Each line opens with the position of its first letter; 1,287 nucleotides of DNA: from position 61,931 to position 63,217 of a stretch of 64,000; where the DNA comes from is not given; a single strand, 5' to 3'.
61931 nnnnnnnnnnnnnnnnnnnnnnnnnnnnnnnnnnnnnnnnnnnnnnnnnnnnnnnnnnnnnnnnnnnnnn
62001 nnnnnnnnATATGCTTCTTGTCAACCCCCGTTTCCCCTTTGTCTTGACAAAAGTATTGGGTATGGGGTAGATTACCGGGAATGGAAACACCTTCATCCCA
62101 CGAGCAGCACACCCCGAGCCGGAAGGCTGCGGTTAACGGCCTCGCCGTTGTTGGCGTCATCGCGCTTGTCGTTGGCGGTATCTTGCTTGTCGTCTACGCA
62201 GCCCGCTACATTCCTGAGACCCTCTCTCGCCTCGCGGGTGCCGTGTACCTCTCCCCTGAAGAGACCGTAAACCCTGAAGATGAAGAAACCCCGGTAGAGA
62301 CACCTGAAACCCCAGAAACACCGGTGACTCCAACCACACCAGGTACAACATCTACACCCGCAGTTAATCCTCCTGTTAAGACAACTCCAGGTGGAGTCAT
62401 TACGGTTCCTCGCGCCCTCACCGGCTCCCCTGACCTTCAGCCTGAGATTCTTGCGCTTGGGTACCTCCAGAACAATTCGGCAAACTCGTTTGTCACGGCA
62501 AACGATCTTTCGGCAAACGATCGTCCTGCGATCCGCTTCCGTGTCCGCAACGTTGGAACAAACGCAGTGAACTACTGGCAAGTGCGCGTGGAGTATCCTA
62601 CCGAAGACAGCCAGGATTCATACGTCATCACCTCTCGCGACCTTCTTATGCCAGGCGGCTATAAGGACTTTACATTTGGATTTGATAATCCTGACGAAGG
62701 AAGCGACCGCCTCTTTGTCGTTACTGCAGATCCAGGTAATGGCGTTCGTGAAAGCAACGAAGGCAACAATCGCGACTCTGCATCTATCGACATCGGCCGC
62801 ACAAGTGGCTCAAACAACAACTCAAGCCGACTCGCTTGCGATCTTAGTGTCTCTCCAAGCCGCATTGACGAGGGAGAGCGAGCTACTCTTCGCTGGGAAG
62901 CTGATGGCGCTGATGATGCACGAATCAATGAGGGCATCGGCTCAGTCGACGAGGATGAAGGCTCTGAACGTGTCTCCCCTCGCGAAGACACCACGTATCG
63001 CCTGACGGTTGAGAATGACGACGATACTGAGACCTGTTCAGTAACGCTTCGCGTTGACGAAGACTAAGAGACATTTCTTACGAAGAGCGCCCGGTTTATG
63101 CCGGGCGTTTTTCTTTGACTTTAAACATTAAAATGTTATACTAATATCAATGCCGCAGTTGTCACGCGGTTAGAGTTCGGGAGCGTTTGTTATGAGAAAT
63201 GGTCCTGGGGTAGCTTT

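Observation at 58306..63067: Sortase-linked surface-protein cluster with a paralogous acidic Cys-bracketed domain and an extreme low-complexity protein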

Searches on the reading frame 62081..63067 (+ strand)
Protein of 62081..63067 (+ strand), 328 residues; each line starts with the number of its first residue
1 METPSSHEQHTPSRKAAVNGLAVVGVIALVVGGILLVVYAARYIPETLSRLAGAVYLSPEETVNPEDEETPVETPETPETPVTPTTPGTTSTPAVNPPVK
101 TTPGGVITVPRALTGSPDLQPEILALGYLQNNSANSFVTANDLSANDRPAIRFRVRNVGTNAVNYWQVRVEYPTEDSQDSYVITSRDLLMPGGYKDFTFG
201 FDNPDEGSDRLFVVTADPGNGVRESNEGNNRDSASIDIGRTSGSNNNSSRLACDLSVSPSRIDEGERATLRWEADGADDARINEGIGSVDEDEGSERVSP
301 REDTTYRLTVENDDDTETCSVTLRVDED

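Call 3: search_protein_families(library=pfam, proteins=[window:62081-63067:+], max_evalue=1)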
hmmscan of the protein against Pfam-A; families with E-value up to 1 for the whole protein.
window:62081-63067:+ (328 aa): 1 family
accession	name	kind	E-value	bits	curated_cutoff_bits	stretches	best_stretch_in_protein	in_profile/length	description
PF07705.17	CARDB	-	1.4e-10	41.8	22.7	1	136-231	8-98/101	CARDB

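Call 4: search_protein_families(library=ncbifam, proteins=[window:62081-63067:+], max_evalue=1)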
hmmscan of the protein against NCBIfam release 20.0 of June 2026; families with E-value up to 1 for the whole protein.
window:62081-63067:+ (328 aa): 4 families
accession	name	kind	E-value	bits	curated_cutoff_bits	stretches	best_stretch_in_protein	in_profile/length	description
NF033761.1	gliding_GltJ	equivalog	0.0037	16.4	450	1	5-112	360-468/671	adventurous gliding motility protein GltJ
NF052324.1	PorU_rel_Nterm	equivalog_domain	0.0057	14.8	450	1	140-230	788-879/879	putative type IX secretion system sortase PorU2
NF007378.0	PRK09890.1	equivalog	0.057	13.7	144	1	196-241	15-60/70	cold shock protein CspG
NF040983.1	BimA_second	exception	0.076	11.9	600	1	62-122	97-157/381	trimeric autotransporter actin-nucleating factor BimA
